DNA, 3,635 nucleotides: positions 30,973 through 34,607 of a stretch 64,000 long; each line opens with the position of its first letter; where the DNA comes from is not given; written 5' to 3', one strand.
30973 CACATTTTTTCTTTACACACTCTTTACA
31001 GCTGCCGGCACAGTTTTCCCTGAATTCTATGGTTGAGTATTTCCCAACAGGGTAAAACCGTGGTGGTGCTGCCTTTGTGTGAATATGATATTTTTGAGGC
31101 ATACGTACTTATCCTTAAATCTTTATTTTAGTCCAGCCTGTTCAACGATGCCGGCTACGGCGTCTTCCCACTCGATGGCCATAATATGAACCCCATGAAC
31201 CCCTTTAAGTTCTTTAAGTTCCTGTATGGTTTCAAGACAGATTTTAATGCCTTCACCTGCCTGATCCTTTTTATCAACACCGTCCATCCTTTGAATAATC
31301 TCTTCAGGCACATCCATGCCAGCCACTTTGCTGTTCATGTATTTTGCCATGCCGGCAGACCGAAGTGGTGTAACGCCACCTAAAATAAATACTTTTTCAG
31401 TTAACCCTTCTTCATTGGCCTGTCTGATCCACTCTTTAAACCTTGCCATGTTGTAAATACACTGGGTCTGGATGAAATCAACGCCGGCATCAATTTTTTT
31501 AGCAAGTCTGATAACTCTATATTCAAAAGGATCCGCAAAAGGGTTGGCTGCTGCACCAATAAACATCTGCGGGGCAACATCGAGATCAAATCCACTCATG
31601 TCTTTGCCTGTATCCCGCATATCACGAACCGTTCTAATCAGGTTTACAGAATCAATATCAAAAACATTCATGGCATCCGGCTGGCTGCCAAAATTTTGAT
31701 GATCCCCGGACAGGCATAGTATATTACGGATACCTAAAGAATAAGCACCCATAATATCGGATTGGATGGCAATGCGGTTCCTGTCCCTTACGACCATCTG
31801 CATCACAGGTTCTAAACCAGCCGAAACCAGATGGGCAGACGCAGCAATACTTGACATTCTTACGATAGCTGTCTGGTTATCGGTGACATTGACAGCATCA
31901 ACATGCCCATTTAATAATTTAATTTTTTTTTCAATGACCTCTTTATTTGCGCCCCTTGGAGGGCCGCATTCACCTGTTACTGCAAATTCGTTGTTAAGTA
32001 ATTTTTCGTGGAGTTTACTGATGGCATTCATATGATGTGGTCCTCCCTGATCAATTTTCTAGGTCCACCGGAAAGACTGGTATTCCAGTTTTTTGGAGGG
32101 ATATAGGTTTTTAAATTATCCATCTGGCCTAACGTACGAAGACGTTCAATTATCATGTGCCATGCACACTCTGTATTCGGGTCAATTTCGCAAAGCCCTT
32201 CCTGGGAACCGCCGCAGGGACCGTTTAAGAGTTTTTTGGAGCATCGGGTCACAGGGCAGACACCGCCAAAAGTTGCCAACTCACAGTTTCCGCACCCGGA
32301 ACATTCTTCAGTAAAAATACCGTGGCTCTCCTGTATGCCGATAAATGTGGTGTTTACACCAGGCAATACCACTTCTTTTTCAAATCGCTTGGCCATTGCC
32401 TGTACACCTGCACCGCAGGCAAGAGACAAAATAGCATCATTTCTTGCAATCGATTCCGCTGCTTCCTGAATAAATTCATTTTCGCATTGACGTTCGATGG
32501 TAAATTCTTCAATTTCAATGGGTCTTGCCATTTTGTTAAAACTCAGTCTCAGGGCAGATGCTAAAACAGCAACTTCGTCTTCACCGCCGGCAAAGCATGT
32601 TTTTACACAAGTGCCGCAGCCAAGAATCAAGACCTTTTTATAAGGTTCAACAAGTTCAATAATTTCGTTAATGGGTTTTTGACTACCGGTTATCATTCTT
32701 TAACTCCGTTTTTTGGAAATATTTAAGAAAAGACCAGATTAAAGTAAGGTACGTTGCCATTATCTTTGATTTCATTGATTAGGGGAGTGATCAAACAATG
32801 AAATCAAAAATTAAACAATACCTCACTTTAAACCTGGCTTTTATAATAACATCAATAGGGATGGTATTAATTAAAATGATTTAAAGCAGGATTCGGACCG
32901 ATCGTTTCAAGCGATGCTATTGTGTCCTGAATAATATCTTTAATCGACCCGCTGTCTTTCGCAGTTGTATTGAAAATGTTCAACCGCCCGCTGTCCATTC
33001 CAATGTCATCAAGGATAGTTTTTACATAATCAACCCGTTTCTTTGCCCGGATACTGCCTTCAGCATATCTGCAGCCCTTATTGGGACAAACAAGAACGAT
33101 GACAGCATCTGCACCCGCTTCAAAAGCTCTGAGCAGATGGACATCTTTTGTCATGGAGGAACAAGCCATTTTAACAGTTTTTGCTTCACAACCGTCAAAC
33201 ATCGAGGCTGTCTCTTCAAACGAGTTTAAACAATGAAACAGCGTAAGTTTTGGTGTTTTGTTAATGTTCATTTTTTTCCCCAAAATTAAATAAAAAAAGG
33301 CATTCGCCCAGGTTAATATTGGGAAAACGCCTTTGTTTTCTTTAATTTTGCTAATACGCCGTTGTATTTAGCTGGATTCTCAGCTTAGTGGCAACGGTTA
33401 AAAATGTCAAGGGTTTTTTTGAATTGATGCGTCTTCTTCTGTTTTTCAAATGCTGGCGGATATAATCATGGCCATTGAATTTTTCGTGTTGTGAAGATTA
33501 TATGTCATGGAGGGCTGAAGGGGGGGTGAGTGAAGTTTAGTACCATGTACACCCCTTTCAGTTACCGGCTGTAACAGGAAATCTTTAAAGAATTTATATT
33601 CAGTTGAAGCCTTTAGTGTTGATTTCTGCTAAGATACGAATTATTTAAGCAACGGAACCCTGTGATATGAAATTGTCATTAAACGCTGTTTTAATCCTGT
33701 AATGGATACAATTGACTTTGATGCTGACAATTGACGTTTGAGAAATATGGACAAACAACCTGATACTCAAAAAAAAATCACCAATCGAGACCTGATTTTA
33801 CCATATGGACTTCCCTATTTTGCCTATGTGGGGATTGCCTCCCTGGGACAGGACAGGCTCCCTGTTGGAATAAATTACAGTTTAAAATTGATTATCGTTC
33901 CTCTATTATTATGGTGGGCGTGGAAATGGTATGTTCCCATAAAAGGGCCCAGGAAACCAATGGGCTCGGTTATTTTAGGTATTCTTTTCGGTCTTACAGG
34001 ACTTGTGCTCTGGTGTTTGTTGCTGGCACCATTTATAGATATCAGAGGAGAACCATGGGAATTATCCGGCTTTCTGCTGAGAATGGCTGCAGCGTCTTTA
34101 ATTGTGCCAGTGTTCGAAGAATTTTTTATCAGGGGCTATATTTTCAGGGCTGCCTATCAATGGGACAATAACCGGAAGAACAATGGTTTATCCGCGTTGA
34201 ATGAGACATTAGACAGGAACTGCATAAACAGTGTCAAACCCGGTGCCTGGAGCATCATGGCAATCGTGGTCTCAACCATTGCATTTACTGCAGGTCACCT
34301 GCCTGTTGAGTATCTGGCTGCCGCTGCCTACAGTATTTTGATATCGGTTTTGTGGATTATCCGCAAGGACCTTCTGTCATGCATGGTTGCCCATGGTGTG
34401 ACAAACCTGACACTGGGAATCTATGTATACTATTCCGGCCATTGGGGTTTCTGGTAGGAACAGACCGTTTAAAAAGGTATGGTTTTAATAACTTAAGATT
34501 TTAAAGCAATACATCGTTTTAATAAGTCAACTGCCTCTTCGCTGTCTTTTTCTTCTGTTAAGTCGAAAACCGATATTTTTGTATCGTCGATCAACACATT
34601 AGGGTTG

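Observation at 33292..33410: ANTAR antitermination switch controls a C1/folate redox operon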

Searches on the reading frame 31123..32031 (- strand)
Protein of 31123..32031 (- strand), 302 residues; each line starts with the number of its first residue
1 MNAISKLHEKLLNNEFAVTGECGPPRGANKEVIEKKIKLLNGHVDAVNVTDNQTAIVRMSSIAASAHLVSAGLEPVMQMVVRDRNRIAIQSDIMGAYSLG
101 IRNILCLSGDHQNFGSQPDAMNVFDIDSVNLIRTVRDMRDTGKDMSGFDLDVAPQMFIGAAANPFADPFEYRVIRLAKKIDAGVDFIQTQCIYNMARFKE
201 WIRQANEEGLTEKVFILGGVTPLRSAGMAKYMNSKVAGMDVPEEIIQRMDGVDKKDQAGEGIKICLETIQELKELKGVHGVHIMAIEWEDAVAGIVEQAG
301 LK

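Call 6: search_protein_families(library=pfam, proteins=[window:31123-32031:-])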
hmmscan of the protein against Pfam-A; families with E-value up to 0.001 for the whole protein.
window:31123-32031:- (302 aa): 1 family
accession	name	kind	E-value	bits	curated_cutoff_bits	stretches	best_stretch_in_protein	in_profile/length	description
PF02219.23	MTHFR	-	2.5e-40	139.1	24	1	7-300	2-287/287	Methylenetetrahydrofolate reductase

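Call 9: search_protein_families(library=ncbifam, proteins=[window:31123-32031:-])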
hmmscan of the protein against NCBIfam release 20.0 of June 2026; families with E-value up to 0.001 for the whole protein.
window:31123-32031:- (302 aa): 4 families
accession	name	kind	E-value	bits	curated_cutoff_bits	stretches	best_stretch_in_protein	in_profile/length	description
NF006396.0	PRK08645.1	equivalog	9e-64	215.6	453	1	5-285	312-587/611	bifunctional homocysteine S-methyltransferase/methylenetetrahydrofolate reductase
TIGR00676.1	fadh2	equivalog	3.5e-22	79.1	293.7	1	30-298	15-273/275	methylenetetrahydrofolate reductase [NAD(P)H]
TIGR00677.1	fadh2_euk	equivalog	8.8e-22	77.8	310.05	1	62-301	49-277/281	methylenetetrahydrofolate reductase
NF006950.0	PRK09432.1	equivalog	2.4e-09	36.9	382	1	15-292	22-283/296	methylenetetrahydrofolate reductase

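Call 68: search_solved_structures(query=window:31123-32031:-, max_evalue=0.001, show_alignments=2)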
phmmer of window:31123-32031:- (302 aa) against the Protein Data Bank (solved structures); distinct sequences matched with E-value up to 0.001: 15.
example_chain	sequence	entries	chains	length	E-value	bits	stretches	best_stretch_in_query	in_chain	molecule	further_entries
1v93_A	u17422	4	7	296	1e-11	47.7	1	31-302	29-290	5,10-Methylenetetrahydrofolate reductase | Methylenetetrahydrofolate reductase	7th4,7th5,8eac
6fnu_A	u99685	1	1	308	1.1e-11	47.6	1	75-299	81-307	Methylenetetrahydrofolate reductase 1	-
3apt_A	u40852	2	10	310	1.2e-11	47.4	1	31-302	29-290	Methylenetetrahydrofolate reductase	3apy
6fcx_A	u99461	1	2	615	1.5e-11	47.1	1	61-300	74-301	Methylenetetrahydrofolate reductase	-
8qa4_A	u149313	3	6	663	1.8e-11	46.9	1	61-300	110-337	Methylenetetrahydrofolate reductase (NADPH)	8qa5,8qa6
8uy2_A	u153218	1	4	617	6.4e-08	35.2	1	71-265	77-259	Methylenetetrahydrofolate reductase-like protein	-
8uy1_D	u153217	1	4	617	6.8e-08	35.1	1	71-265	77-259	Methylenetetrahydrofolate reductase-like protein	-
2fmn_A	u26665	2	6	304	9.9e-05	24.7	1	72-286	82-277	5,10-methylenetetrahydrofolate reductase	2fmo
5ume_A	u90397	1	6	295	0.00017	24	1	70-292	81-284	5,10-methylenetetrahydrofolate reductase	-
7rml_A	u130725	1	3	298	0.00017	24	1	71-286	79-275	5,10-methylenetetrahydrofolate reductase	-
3fst_A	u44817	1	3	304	0.00023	23.5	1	72-286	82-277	5,10-methylenetetrahydrofolate reductase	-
3fsu_A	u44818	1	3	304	0.00026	23.3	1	87-286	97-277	5,10-methylenetetrahydrofolate reductase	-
1b5t_A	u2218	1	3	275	0.0003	23.2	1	72-286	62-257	PROTEIN (METHYLENETETRAHYDROFOLATE REDUCTASE)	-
1zp3_A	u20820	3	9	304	0.00036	22.9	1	72-286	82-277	5,10-methylenetetrahydrofolate reductase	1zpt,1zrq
1zp4_A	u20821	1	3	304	0.00041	22.7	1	87-286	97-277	5,10-methylenetetrahydrofolate reductase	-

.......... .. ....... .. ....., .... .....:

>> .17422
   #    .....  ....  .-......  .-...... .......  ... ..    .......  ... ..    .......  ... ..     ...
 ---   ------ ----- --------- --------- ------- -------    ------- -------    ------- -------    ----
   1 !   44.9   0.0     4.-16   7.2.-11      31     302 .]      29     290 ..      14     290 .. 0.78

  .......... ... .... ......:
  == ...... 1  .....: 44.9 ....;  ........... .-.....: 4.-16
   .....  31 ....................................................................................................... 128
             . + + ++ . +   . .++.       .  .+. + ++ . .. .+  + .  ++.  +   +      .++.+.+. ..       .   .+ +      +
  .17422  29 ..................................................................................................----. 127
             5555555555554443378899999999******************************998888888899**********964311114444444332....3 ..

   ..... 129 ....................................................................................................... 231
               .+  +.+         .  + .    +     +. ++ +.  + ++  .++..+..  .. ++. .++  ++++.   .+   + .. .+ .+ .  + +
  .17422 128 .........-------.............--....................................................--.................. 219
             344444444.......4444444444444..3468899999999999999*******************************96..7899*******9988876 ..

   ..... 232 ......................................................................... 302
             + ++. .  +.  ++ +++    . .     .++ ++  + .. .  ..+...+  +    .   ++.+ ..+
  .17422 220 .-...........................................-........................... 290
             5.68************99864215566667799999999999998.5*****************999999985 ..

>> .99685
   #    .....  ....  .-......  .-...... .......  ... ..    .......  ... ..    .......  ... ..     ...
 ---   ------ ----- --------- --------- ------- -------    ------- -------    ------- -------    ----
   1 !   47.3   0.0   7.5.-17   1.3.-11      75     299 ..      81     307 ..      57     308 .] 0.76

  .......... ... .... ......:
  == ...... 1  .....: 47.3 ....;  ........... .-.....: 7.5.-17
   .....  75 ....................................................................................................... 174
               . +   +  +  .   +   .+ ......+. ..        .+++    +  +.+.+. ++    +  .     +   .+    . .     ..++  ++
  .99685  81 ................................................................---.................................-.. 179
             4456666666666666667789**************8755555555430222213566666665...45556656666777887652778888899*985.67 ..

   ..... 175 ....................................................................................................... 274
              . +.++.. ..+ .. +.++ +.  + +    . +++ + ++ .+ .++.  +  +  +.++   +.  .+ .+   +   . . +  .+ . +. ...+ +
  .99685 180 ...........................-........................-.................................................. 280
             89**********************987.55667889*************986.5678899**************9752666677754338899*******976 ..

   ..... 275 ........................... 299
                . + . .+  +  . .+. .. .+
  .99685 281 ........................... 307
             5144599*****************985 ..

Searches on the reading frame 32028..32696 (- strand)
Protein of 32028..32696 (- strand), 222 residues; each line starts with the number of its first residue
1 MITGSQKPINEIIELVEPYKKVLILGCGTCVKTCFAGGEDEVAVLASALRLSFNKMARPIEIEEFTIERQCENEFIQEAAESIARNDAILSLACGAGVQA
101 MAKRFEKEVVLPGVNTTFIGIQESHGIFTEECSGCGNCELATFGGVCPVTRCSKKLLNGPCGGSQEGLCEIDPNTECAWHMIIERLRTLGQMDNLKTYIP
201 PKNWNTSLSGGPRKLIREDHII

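Call 6: search_protein_families(library=pfam, proteins=[window:32028-32696:-])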
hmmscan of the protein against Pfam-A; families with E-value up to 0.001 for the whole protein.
window:32028-32696:- (222 aa): 1 family
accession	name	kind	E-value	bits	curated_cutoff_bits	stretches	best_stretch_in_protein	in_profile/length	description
PF12225.13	DUF5981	-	2e-36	124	23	1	112-205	2-95/95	Methylene-tetrahydrofolate reductase C terminal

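Call 9: search_protein_families(library=ncbifam, proteins=[window:32028-32696:-])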
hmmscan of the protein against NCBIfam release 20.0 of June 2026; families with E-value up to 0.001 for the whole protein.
window:32028-32696:- (222 aa): 0 families

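Call 51: find_related_loci(query=window:32028-32696:-, collection=genome_contigs, flank=2000)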
Query window:32028-32696:- (222 aa) in genome_contigs; peptide patterns used: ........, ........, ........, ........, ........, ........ (x = any residue, [..] = any of these).
151 stretches matched a pattern; 31 encode a relative of the query (tblastn E <= 1e-3); 30 distinct loci.
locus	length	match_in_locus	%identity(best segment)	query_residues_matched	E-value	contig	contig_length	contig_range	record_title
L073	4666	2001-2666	92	1-222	3e-138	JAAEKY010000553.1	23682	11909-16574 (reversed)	MAG: Desulfobacteraceae bacterium isolate Bco_6 BcoG_CONTIG2154272, whole genome shotgun sequence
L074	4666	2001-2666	90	1-222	6e-137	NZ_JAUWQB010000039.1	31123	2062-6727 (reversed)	MAG: Desulfobacula sp. isolate CSMAG_2491 CSMAG_2491_k141_746672_length_31123_cov_26.0000, whole genome shotgun sequence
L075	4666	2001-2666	90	1-222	3e-136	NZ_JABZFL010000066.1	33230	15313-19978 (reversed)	MAG: Desulfobacula sp. isolate Grevelingen_8MPaII_metabat2.13 scaffold_1181, whole genome shotgun sequence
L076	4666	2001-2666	90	1-222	8e-135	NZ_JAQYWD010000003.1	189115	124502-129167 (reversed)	MAG: Desulfobacula sp. isolate LigF6_bin14 NODE_22_length_189115_cov_4.116261, whole genome shotgun sequence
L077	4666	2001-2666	88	1-222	1e-134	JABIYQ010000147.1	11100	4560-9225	MAG: Desulfobacula sp. isolate SI073_bin145 k141_686925, whole genome shotgun sequence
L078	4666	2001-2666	89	1-222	1e-134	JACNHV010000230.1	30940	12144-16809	MAG: Candidatus Desulfobacula maris NIOZ-UU_NODE_1601_length_30940_cov_15.3281, whole genome shotgun sequence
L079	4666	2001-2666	88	1-222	1e-133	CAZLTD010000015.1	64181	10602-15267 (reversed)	MAG TPA_asm: uncultured Desulfobacula sp. isolate SRP077602_co5_376 genome assembly, contig: NODE_2005_length_64181_cov_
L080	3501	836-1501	88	1-222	3e-134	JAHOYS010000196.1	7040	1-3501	MAG: Desulfobacterales bacterium isolate CORE_19_RING_Bin_00001 c_000000001230, whole genome shotgun sequence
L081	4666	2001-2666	87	1-222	8e-133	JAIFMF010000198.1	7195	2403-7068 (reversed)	MAG: Desulfobacula sp. isolate bin_26 scaffold_18749, whole genome shotgun sequence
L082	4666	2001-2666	88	1-222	1e-132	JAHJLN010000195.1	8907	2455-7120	MAG: Proteobacteria bacterium isolate Old_saline.mb.139 Old_saline.mb.139_k141_561898, whole genome shotgun sequence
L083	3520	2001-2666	86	1-222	5e-133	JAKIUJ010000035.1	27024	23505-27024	MAG: Desulfobacula sp. isolate D100SM.bin.15 NODE_774_length_27024_cov_3.482339, whole genome shotgun sequence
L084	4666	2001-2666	86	1-222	3e-131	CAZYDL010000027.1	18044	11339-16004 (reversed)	MAG TPA_asm: uncultured Desulfobacula sp. isolate SRP141559_co1_222 genome assembly, contig: NODE_1550_length_18044_cov_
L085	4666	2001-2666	84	1-222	2e-130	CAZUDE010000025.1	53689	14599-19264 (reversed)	MAG TPA_asm: uncultured Desulfobacula sp. isolate binchicken_co191_106 genome assembly, contig: NODE_581_length_53689_co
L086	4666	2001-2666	85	1-222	3e-130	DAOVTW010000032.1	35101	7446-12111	MAG TPA_asm: Desulfobacteraceae bacterium isolate CSMAG_1663 CSMAG_1663_k141_3589261_length_35101_cov_20.0181, whole gen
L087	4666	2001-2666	85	1-222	3e-129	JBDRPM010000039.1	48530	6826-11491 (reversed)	MAG: Pseudomonadota bacterium isolate MEGAHIT-group-2.118 k141_1278200, whole genome shotgun sequence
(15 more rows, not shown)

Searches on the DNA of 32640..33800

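Call 3: search_rna_families(source=window, start=32800, end=33800, threshold=evalue, max_evalue=10, show_alignments=3)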
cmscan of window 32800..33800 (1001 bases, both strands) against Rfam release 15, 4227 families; matches with E-value up to 10: 14.
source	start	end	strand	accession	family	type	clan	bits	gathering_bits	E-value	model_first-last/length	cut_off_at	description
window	33319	33427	+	RF00121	MicC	Gene; sRNA;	-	25.6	90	0.26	1-123/123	no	MicC RNA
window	33204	33339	-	RF01981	PCGEM1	Gene; lncRNA;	-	20.2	75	4.6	1-132/132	no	Prostate-specific transcript 1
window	33258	33356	+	RF03096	RAGATH-19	Gene; sRNA;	-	18.5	85.6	3.5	1-141/141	no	RAGATH-19 RNA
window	33365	33444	+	RF01455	DPB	Cis-reg;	-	18.4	40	6.7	1-86/86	no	Stem loopII regulatory element in POLB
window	33236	33349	-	RF04184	BTnc060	Gene; sRNA;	-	16.8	228.9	7.6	1-213/213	no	Bacteroides sRNA BTnc060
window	33281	33350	-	RF04134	MIR7504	Gene; miRNA;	-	16.7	83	9.5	1-124/124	no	MIR7504 microRNA precursor family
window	32991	33093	-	RF03049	RAGATH-24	Gene; sRNA;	-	16.2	45.3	4.3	1-103/103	no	RAGATH-24 RNA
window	33663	33766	+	RF01506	Afu_294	Gene; snRNA; snoRNA; CD-box;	-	15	43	4.3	1-83/83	no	A. fumigatus snoRNA Afu_294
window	33389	33474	-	RF01302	snoU36a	Gene; snRNA; snoRNA; CD-box;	CL00051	15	45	10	1-90/90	no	SnoRNA U36a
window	33658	33784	-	RF01578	RUF1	Gene; sRNA;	-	14.6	70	5.6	1-264/264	no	Plasmodium RNA of unkown function RUF1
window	33240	33299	+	RF02060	STnc410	Gene; sRNA;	-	13.6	50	3.8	1-158/158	no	Enterobacterial sRNA STnc410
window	33208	33295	-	RF01822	RsaJ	Gene; sRNA;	-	13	100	2.5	1-287/287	no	RNA Staph. aureus A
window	33297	33398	-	RF01822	RsaJ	Gene; sRNA;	-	12.2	100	4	1-287/287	no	RNA Staph. aureus A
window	33248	33304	-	RF02849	Ysr197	Gene; sRNA;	-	10.6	167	7.5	1-254/254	no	Yersinia sRNA 197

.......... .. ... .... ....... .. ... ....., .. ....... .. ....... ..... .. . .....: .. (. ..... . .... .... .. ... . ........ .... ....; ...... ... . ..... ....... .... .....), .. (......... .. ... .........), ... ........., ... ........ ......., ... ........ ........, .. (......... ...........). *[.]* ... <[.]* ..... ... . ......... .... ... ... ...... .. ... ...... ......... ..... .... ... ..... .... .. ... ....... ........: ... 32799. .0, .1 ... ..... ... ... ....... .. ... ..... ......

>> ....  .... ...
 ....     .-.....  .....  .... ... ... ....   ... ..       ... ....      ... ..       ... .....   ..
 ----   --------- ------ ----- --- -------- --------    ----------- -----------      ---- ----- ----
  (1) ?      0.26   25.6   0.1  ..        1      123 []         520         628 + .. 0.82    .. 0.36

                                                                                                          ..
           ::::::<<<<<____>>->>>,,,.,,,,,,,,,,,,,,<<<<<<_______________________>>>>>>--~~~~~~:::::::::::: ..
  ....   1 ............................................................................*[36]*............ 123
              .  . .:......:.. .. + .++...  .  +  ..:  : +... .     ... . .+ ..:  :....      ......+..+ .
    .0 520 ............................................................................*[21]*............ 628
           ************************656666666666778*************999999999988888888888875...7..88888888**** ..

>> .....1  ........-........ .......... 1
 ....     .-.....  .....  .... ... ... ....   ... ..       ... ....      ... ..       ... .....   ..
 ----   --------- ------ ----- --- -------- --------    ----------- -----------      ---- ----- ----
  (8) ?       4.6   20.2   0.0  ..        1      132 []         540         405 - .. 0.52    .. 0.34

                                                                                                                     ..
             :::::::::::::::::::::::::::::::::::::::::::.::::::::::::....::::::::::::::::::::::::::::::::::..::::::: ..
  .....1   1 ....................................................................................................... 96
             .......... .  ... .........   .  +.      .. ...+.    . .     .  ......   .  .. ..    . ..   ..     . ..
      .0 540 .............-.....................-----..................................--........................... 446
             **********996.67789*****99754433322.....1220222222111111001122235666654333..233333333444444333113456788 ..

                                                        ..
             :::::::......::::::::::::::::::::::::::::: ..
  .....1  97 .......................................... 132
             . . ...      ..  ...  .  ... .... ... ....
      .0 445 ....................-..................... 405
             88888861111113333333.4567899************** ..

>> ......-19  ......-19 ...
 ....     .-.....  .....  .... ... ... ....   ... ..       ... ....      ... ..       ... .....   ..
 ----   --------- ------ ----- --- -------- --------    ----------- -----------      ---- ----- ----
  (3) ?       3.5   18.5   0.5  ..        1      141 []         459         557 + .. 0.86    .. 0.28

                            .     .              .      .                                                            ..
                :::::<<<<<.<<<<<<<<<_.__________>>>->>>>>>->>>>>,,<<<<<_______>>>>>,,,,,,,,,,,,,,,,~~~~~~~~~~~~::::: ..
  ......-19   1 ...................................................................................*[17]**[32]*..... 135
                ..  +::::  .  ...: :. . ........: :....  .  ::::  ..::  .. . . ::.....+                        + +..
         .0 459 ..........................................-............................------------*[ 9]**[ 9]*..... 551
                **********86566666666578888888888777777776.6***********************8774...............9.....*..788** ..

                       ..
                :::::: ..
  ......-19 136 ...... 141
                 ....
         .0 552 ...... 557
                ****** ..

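Call 60: search_rna_families(source=window, start=32640, end=32900, threshold=evalue, max_evalue=1)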
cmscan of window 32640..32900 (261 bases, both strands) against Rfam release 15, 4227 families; matches with E-value up to 1: 0.
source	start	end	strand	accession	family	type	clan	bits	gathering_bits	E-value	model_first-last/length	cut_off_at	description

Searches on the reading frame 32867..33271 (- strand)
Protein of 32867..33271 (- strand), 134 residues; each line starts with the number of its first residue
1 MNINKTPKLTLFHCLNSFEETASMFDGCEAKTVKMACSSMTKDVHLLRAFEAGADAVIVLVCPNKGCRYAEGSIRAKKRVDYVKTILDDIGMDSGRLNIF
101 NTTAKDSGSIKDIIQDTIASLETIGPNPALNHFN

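Call 6: search_protein_families(library=pfam, proteins=[window:32867-33271:-])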
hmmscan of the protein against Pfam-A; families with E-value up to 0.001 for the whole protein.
window:32867-33271:- (134 aa): 1 family
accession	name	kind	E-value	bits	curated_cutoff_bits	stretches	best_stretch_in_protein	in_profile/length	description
PF02662.21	FlpD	-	2.4e-21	76.5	22.3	1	30-125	28-123/123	Methyl-viologen-reducing hydrogenase, delta subunit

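Call 9: search_protein_families(library=ncbifam, proteins=[window:32867-33271:-])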
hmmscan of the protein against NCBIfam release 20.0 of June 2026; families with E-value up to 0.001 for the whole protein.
window:32867-33271:- (134 aa): 2 families
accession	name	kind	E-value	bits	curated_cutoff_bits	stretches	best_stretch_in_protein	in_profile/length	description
NF045873.1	F420_non_VhuD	exception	6.9e-20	71.5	215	1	21-128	22-129/132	F420-non-reducing hydrogenase iron-sulfur subunit VhuD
NF040770.1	hetero_SS_HdrA2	exception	2.1e-15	55.9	1100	1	29-127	676-774/777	CoB-CoM heterodisulfide reductase HdrA2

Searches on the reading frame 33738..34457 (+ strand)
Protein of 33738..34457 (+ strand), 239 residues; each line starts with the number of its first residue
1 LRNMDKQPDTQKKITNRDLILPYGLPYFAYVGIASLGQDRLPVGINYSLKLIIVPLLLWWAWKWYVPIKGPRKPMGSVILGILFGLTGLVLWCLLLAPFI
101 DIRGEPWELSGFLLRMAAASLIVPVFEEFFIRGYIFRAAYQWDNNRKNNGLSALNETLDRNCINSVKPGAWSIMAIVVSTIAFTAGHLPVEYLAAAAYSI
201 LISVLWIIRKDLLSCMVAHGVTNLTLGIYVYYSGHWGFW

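Call 6: search_protein_families(library=pfam, proteins=[window:33738-34457:+])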
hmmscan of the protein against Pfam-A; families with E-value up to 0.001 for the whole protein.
window:33738-34457:+ (239 aa): 1 family
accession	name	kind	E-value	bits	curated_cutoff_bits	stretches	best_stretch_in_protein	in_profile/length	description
PF02517.21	Rce1-like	-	2e-13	50.9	22.4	1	111-224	3-92/93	Type II CAAX prenyl endopeptidase Rce1-like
